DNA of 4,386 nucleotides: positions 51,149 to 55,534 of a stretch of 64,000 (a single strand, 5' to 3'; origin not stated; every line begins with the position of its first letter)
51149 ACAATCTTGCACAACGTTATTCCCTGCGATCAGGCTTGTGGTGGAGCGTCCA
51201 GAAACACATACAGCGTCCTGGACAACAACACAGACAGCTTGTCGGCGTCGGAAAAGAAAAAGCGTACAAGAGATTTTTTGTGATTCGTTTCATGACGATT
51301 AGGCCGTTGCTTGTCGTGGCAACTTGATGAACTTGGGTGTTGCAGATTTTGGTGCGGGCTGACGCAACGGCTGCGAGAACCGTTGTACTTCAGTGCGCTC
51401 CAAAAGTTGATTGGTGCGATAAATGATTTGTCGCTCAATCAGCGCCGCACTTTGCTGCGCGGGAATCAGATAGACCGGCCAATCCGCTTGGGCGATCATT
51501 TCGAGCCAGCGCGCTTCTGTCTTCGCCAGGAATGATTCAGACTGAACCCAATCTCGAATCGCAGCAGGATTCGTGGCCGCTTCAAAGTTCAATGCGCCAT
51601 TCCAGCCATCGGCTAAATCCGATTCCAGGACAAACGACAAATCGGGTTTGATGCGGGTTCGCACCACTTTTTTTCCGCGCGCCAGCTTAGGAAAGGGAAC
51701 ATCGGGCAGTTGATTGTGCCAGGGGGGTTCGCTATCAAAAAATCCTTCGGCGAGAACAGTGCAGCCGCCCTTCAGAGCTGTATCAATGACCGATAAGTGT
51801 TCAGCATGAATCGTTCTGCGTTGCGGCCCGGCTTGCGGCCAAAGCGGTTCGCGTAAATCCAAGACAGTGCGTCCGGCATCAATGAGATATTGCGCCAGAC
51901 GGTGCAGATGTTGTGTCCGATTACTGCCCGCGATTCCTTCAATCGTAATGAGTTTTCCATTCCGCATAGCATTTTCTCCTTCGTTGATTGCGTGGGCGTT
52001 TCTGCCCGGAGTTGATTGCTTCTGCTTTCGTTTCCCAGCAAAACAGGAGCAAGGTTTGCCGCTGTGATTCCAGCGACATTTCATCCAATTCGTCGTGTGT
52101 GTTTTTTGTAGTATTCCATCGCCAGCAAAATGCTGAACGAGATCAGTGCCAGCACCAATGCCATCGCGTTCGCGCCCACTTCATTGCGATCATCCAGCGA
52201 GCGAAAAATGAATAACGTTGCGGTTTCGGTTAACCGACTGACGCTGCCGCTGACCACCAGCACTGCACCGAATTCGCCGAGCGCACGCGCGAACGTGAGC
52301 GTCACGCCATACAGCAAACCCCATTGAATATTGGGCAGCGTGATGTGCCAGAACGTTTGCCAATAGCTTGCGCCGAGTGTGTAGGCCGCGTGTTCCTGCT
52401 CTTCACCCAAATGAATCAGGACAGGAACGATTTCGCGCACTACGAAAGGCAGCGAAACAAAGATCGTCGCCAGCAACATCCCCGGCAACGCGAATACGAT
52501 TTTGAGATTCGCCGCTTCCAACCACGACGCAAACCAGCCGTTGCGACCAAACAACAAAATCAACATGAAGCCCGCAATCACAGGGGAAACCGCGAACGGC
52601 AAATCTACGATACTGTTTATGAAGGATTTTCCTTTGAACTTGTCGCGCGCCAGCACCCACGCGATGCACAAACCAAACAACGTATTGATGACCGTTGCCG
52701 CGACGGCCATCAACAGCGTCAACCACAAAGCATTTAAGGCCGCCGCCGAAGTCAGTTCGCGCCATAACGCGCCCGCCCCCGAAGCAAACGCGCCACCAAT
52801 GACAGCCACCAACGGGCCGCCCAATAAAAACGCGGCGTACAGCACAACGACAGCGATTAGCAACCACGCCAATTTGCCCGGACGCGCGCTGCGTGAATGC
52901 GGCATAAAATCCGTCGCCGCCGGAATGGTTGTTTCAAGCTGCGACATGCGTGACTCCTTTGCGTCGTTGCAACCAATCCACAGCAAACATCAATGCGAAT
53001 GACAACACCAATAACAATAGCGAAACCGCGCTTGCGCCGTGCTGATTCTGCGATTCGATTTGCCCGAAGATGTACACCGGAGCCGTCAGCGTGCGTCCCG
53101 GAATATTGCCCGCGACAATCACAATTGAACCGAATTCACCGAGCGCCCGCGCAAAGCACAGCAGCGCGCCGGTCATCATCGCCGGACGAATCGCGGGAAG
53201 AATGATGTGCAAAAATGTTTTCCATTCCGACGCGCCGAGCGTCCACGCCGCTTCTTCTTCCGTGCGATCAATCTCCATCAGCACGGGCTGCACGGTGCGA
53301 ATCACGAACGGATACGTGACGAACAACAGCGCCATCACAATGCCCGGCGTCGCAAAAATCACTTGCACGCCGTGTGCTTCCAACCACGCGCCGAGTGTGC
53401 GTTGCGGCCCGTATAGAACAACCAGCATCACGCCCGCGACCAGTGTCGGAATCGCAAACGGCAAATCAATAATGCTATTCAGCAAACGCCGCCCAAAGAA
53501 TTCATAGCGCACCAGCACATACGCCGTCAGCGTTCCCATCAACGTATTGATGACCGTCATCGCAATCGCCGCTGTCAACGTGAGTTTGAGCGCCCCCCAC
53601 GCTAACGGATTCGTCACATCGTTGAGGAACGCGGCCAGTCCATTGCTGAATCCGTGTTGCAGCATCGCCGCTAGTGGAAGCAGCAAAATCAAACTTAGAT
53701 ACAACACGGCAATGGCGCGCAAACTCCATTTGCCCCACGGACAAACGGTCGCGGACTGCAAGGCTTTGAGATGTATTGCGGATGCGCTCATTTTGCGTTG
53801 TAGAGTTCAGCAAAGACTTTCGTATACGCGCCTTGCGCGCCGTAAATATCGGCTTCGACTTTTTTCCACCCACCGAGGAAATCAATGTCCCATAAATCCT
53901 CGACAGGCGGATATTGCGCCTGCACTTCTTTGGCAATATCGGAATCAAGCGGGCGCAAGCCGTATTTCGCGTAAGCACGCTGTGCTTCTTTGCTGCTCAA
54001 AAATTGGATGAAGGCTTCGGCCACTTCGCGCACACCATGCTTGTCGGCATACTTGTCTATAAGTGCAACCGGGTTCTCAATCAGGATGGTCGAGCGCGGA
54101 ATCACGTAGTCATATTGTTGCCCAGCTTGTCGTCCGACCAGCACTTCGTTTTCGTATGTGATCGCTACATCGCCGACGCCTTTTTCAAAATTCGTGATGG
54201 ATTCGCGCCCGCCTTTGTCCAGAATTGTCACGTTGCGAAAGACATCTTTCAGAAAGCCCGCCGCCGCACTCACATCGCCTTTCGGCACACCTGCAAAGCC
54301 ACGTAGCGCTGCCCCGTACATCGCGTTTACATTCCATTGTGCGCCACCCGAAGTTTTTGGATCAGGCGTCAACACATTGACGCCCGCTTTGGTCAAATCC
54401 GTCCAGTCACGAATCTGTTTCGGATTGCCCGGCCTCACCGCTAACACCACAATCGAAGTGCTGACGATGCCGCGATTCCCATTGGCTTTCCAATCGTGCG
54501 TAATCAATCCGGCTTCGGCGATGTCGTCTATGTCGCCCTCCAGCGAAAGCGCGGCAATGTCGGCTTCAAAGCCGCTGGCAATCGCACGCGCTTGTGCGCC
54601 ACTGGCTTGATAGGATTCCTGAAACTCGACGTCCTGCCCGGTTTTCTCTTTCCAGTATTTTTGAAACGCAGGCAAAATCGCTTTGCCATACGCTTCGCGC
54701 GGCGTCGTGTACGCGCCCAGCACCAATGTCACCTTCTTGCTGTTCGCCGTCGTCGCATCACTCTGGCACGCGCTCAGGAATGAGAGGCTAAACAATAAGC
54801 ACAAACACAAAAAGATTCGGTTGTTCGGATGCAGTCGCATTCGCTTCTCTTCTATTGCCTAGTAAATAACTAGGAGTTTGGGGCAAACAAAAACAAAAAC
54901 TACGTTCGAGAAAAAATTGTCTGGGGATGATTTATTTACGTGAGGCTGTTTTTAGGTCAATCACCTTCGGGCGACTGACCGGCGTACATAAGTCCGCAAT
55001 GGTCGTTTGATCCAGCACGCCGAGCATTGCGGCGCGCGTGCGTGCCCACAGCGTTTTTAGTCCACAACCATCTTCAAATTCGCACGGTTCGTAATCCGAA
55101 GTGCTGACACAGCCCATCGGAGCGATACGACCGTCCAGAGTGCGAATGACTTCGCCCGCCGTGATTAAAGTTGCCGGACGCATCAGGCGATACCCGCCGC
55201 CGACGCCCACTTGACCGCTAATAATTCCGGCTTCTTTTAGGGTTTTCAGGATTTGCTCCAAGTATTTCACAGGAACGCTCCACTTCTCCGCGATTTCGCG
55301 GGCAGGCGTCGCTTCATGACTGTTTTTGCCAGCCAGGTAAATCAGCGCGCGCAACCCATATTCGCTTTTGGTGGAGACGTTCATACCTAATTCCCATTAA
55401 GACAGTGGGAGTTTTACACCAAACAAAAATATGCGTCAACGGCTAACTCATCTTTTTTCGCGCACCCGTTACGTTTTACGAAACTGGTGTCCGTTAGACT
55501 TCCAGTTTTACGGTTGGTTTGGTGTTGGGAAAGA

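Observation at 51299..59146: Encapsulin embedded in an 8-gene co-directional sulfur-acquisition block lacking cysA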

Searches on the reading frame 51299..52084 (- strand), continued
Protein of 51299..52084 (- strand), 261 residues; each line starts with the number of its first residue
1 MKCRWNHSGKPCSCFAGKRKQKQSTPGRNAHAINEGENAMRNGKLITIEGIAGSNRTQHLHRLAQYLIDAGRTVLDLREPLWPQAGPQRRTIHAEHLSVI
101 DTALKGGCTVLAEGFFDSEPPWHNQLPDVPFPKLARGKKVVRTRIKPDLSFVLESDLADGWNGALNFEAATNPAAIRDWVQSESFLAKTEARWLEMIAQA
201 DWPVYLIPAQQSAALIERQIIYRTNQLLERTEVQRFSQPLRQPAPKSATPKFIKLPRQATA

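Call 70: search_protein_families(library=pfam, proteins=[L003:9482-9868:+, L002:3836-4063:+, L002:4782-6107:+], max_evalue=0.1)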
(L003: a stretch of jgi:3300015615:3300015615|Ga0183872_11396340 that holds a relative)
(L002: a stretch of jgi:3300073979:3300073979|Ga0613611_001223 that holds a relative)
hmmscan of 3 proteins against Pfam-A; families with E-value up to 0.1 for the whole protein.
L003:9482-9868:+ (128 aa): 0 families

L002:3836-4063:+ (75 aa): 0 families

L002:4782-6107:+ (441 aa): 1 family
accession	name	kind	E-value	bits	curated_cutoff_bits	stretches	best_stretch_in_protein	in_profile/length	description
PF02417.20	Chromate_transp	-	1.5e-77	259.8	28.6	2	29-192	3-166/166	Chromate transporter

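Call 77: predict_structure(alignment_id=A1)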
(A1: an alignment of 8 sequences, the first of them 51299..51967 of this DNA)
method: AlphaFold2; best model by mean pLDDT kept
length: 222 residues; sequences in the alignment: 8
mean_pLDDT: 50.3   pTM: 0.46
mean pLDDT of the five models: 50.3, 44.7, 42.6, 38.7, 37.9
residues with pLDDT >= 90: 0; 70-90: 9; 50-70: 111; < 50: 102
segments of 3 or more residues with pLDDT < 50: 1-6, 12-14, 40-57, 75-107, 116-126, 193-222
pLDDT, mean of each block of 10 residues (from residue 1): 43 53 65 59 40 46 53 43 34 31 41 53 50 64 64 61 64 68 71 41 36 31 35
secondary structure, 60 per line:
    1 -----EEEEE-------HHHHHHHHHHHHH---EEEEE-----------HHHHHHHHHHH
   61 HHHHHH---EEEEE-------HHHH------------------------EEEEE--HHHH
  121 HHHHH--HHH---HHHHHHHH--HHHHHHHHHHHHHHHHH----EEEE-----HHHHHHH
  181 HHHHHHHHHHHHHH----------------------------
elements in order: E6-10 H18-30 E34-38 H50-66 E70-74 H82-85 E110-114 H117-125 H134-141 H144-160 E165-168 H174-194

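Call 79: fold_search(model_id=the predicted structure, library=pdb)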
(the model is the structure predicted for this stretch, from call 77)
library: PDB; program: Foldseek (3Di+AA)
matches with E <= 10: 1207; with E <= 0.001: 3
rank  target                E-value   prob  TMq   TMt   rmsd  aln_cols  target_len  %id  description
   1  5x98_A                1.9e-04  1.00  0.43  0.49   9.1       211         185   25  Y162F mutant of thermus thermophilus HB8 thymidylate kinase (released 2018-03-14)
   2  5xak_A                4.5e-04  1.00  0.41  0.48   9.2       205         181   25  Crystal structure (form II) of thymidylate kinase from Thermus thermophilus HB8 (released 2018-03-14)
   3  5zb0_B                4.8e-04  1.00  0.42  0.50   8.7       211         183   23  Crystal structure of thymidylate kinase in complex with ADP and TDP from thermus thermophilus HB8 (released 2018-12-19)
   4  1nn5                  4.8e-03  0.99  0.45  0.48   8.2       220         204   15  Crystal structure of human thymidylate kinase with d4TMP + AppNHp (released 2003-03-18)
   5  4c6t_B                8.6e-03  0.92  0.35  0.44  11.1       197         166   12  Crystal structure of the RPS4 and RRS1 TIR domain heterodimer (released 2014-05-28)
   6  1e2f                  9.2e-03  0.98  0.47  0.49   7.8       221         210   15  Human thymidylate kinase complexed with thymidine monophosphate, adenosine diphosphate and a magnesium-ion (released 2001-05-17)
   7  4c6r_A                9.2e-03  0.90  0.34  0.44  11.2       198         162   13  Crystal structure of the TIR domain from the Arabidopsis Thaliana disease resistance protein RPS4 (released 2014-05-28)
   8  1e98                  1.0e-02  0.99  0.49  0.51   7.6       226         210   15  Wild type human thymidylate kinase complexed with AZTMP and ADP (released 2001-10-05)
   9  4ywh_A                1.7e-02  0.51  0.28  0.22  16.4       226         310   11  CRYSTAL STRUCTURE OF AN ABC TRANSPORTER SOLUTE BINDING PROTEIN (IPR025997) FROM ACTINOBACILLUS SUCCINOGENES 130Z (Asuc (released 2015-04-15)
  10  1e9f                  1.9e-02  0.91  0.42  0.45   8.3       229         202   16  Mutant human thymidylate kinase complexed with TMP and ADP (released 2001-10-11)
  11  4c6t_D                2.5e-02  0.87  0.36  0.47  10.5       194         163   12  Crystal structure of the RPS4 and RRS1 TIR domain heterodimer (released 2014-05-28)
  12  2iks_B                2.5e-02  0.35  0.25  0.21  16.0       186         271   12  Crystal structure of N-terminal truncated DNA-binding transcriptional dual regulator from Escherichia coli K12 (released 2006-10-31)
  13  2iks_A                2.8e-02  0.28  0.25  0.21  19.4       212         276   15  Crystal structure of N-terminal truncated DNA-binding transcriptional dual regulator from Escherichia coli K12 (released 2006-10-31)
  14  3ma0_A                3.0e-02  0.44  0.28  0.22  12.7       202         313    7  Closed liganded crystal structure of xylose binding protein from Escherichia coli (released 2010-08-18)
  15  1e2d                  3.2e-02  0.93  0.47  0.49   8.1       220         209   14  Human thymidylate kinase complexed with thymidine monophosphate, adenosine diphosphate and a magnesium-ion (released 2001-05-17)
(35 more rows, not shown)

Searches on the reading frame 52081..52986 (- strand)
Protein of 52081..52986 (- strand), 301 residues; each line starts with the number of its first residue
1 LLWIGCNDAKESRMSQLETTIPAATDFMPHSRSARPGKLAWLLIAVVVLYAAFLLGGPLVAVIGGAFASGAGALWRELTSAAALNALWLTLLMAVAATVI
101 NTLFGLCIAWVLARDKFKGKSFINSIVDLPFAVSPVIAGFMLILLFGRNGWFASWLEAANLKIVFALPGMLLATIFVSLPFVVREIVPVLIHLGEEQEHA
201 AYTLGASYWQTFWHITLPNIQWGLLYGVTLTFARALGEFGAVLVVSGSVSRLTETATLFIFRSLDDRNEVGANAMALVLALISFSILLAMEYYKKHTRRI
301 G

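Call 3: search_protein_families(library=pfam, proteins=[window:52081-52986:-], max_evalue=0.01)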
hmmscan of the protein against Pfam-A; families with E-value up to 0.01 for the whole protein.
window:52081-52986:- (301 aa): 1 family
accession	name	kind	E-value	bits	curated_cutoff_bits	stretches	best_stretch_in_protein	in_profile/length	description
PF00528.27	BPD_transp_1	-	1.8e-15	57.6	26.4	1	105-298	1-183/184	Binding-protein-dependent transport system inner membrane component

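Call 4: search_protein_families(library=ncbifam, proteins=[window:52081-52986:-], max_evalue=0.01)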
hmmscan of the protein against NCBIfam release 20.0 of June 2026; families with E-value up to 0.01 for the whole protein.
window:52081-52986:- (301 aa): 34 families (the best 25 are shown)
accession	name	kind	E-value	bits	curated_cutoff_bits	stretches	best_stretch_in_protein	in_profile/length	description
TIGR00969.1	3a0106s02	subfamily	3.2e-93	312.1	240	1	39-292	16-268/272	sulfate ABC transporter permease subunit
TIGR02140.1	permease_CysW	equivalog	2.7e-88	295.9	329.1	1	41-292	3-254/261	sulfate ABC transporter permease subunit CysW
NF008620.0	PRK11602.1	equivalog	1.1e-74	251.3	442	1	40-288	19-267/291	sulfate/thiosulfate ABC transporter permease CysW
TIGR02139.1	permease_CysT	equivalog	2.4e-68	230.6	246.1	1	44-298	9-263/265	sulfate ABC transporter permease subunit CysT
TIGR02141.1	modB_ABC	equivalog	1.5e-56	191.3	182.6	1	88-295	1-207/208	molybdate ABC transporter permease subunit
NF008208.0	PRK10971.1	equivalog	1.1e-55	189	415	1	42-295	15-268/277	sulfate/thiosulfate ABC transporter permease CysT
TIGR01581.1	Mo_ABC_porter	hypoth_equivalog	2.2e-51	174.5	210.3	1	69-288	5-224/225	ABC transporter permease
NF006939.0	PRK09421.1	equivalog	1e-43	149.4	262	1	80-298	5-225/230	molybdate ABC transporter permease subunit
NF040839.1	tungstate_WtpB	equivalog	2.2e-40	138.9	340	1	57-291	19-245/251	tungstate ABC transporter permease WtpB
NF011624.0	PRK15050.1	equivalog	9.8e-26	90.5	247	1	22-288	8-280/297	2-aminoethylphosphonate ABC transporter permease subunit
NF038017.1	ABC_perm1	subfamily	3.6e-22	79.3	100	1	90-280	1-180/184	ABC transporter permease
TIGR03262.1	PhnU2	equivalog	8.6e-22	77.5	593.25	1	42-283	5-249/546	putative 2-aminoethylphosphonate ABC transporter permease subunit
TIGR03226.1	PhnU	equivalog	7.1e-20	71.7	283.45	1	31-299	35-306/311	2-aminoethylphosphonate ABC transporter permease subunit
NF006951.0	PRK09433.1-2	equivalog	1.2e-16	60.4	788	1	51-289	19-256/535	thiamine/thiamine pyrophosphate ABC transporter permease ThiP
TIGR02138.1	phosphate_pstC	equivalog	2.9e-16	59.3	196.45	1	71-295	44-293/296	phosphate ABC transporter permease subunit PstC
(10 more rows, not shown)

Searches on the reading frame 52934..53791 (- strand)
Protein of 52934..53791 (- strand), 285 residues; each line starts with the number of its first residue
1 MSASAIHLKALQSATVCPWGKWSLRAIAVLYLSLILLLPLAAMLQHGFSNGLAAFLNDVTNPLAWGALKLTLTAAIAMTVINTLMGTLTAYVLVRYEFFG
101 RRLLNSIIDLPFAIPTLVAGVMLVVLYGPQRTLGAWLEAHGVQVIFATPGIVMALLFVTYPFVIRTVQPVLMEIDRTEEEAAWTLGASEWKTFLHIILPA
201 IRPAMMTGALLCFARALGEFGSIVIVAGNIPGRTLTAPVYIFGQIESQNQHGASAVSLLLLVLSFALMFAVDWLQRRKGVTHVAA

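Call 3: search_protein_families(library=pfam, proteins=[window:52934-53791:-], max_evalue=0.01)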
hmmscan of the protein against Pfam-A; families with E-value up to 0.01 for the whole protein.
window:52934-53791:- (285 aa): 1 family
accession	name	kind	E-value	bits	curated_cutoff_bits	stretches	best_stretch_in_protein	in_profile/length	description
PF00528.27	BPD_transp_1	-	3.1e-24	86.1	26.4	1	84-278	3-182/184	Binding-protein-dependent transport system inner membrane component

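Call 4: search_protein_families(library=ncbifam, proteins=[window:52934-53791:-], max_evalue=0.01)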
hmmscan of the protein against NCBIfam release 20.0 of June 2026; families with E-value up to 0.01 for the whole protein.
window:52934-53791:- (285 aa): 42 families (the best 25 are shown)
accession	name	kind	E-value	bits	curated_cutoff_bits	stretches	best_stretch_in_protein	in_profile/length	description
TIGR00969.1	3a0106s02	subfamily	7.7e-92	307.6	240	1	9-277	5-272/272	sulfate ABC transporter permease subunit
TIGR02139.1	permease_CysT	equivalog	5.7e-85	285.1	246.1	1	26-278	10-262/265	sulfate ABC transporter permease subunit CysT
TIGR02140.1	permease_CysW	equivalog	1.7e-74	250.6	329.1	1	21-278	2-259/261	sulfate ABC transporter permease subunit CysW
NF008208.0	PRK10971.1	equivalog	6.9e-65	219.3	415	1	15-279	8-271/277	sulfate/thiosulfate ABC transporter permease CysT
NF008620.0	PRK11602.1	equivalog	1.7e-60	204.7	442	1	14-277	12-275/291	sulfate/thiosulfate ABC transporter permease CysW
TIGR02141.1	modB_ABC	equivalog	5.2e-55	186.3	182.6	1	70-277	2-208/208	molybdate ABC transporter permease subunit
TIGR01581.1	Mo_ABC_porter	hypoth_equivalog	2.2e-53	181.1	210.3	1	51-268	6-223/225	ABC transporter permease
NF040839.1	tungstate_WtpB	equivalog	2e-48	165.2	340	1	28-277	9-250/251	tungstate ABC transporter permease WtpB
NF006939.0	PRK09421.1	equivalog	7.4e-46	156.4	262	1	63-278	7-224/230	molybdate ABC transporter permease subunit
TIGR03262.1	PhnU2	equivalog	5.4e-32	111.1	593.25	1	21-278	3-259/546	putative 2-aminoethylphosphonate ABC transporter permease subunit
NF011624.0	PRK15050.1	equivalog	1.2e-30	106.6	247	1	13-279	16-290/297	2-aminoethylphosphonate ABC transporter permease subunit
TIGR03226.1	PhnU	equivalog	1.6e-27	96.8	283.45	1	26-277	47-306/311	2-aminoethylphosphonate ABC transporter permease subunit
NF007047.0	PRK09500.1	equivalog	1.2e-20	74.2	326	1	66-278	58-255/257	spermidine/putrescine ABC transporter permease PotC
TIGR03255.1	PhnV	equivalog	2.3e-20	73.4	358.7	1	28-278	32-268/270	2-aminoethylphosphonate ABC transport system, membrane component PhnV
NF006954.0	PRK09433.1-5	equivalog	3.7e-19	68.8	821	2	67-228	47-211/530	thiamine/thiamine pyrophosphate ABC transporter permease ThiP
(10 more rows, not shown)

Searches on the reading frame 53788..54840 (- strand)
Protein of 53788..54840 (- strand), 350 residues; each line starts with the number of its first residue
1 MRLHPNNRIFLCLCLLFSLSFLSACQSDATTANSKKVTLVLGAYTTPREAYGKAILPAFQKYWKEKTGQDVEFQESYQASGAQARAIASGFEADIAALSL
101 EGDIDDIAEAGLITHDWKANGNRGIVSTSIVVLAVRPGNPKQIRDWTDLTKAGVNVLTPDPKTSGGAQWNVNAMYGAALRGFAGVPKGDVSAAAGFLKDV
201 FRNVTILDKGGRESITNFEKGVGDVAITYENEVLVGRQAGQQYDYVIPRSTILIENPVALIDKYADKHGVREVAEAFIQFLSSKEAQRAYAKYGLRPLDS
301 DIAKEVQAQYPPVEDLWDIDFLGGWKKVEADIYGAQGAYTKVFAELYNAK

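Call 3: search_protein_families(library=pfam, proteins=[window:53788-54840:-], max_evalue=0.01)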
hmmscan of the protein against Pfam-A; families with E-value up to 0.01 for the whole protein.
window:53788-54840:- (350 aa): 4 families
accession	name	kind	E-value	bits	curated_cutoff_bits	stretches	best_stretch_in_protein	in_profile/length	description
PF13531.11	SBP_bac_11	-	6.2e-37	128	25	1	54-296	12-227/227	Bacterial extracellular solute-binding protein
PF01547.30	SBP_bac_1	-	1.9e-15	58.1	26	1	52-287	7-306/307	Bacterial extracellular solute-binding protein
PF13416.11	SBP_bac_8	-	1.7e-06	28.5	27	1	92-305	59-268/279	Bacterial extracellular solute-binding protein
PF13343.11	SBP_bac_6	-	0.00053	20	24.6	1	114-306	47-224/245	Bacterial extracellular solute-binding protein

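Call 4: search_protein_families(library=ncbifam, proteins=[window:53788-54840:-], max_evalue=0.01)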
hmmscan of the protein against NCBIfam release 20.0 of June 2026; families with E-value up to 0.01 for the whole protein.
window:53788-54840:- (350 aa): 5 families
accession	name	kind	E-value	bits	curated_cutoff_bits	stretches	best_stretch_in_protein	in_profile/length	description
NF008022.0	PRK10752.1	subfamily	3.7e-70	236.9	288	1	29-342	14-326/329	sulfate ABC transporter substrate-binding protein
TIGR00971.1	3a0106s03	subfamily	2.3e-69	234.1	155.5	1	33-341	7-314/315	sulfate ABC transporter substrate-binding protein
NF008106.0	PRK10852.1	subfamily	1.5e-50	172.1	308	1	30-345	19-335/338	thiosulfate ABC transporter substrate-binding protein CysP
TIGR01256.1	modA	equivalog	2.7e-05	24.2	62.5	1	60-294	12-217/217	molybdate ABC transporter substrate-binding protein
TIGR03261.1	phnS2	equivalog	4.3e-05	22.8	392.75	1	144-320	144-310/334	putative 2-aminoethylphosphonate ABC transporter substrate-binding protein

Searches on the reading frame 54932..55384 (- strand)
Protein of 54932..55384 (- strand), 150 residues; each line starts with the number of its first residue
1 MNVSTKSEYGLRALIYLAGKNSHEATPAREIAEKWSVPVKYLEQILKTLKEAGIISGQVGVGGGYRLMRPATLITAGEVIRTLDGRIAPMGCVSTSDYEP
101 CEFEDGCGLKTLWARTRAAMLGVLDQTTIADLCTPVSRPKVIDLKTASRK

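Call 3: search_protein_families(library=pfam, proteins=[window:54932-55384:-], max_evalue=0.01)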
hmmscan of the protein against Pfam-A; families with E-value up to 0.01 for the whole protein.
window:54932-55384:- (150 aa): 1 family
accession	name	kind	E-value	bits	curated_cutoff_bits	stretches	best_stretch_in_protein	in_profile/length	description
PF02082.26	Rrf2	-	1.1e-36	126.3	30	1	4-134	2-131/132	Iron-dependent Transcriptional regulator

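Call 4: search_protein_families(library=ncbifam, proteins=[window:54932-55384:-], max_evalue=0.01)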
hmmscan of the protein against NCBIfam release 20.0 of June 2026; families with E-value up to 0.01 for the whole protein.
window:54932-55384:- (150 aa): 7 families
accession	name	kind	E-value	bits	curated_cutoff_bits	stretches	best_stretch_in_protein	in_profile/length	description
TIGR00738.1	rrf2_super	superfamily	4.6e-36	123.6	73.3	1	1-133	1-131/132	Rrf2 family transcriptional regulator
NF047409.1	Cys_reg_CymR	equivalog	6.8e-26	91.1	195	1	1-134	1-125/139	cysteine metabolism transcriptional regulator CymR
TIGR02010.1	IscR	equivalog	5.1e-19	68.4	207.55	1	1-133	1-130/135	Fe-S cluster assembly transcriptional regulator IscR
NF008240.0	PRK11014.1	equivalog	7.6e-19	68.2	182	1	3-134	3-129/141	nitric oxide-sensing transcriptional repressor NsrR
TIGR02944.1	suf_reg_Xantho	equivalog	7.4e-18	65.2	110.65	1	2-132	3-130/130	SUF system Fe-S cluster assembly regulator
NF008886.0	PRK11920.1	equivalog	2.2e-17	63.1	193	1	1-134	1-132/153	iron-responsive transcriptional regulator RirA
NF008110.0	PRK10857.1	equivalog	7.4e-15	55.1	275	1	1-134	1-131/164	Fe-S cluster assembly transcriptional regulator IscR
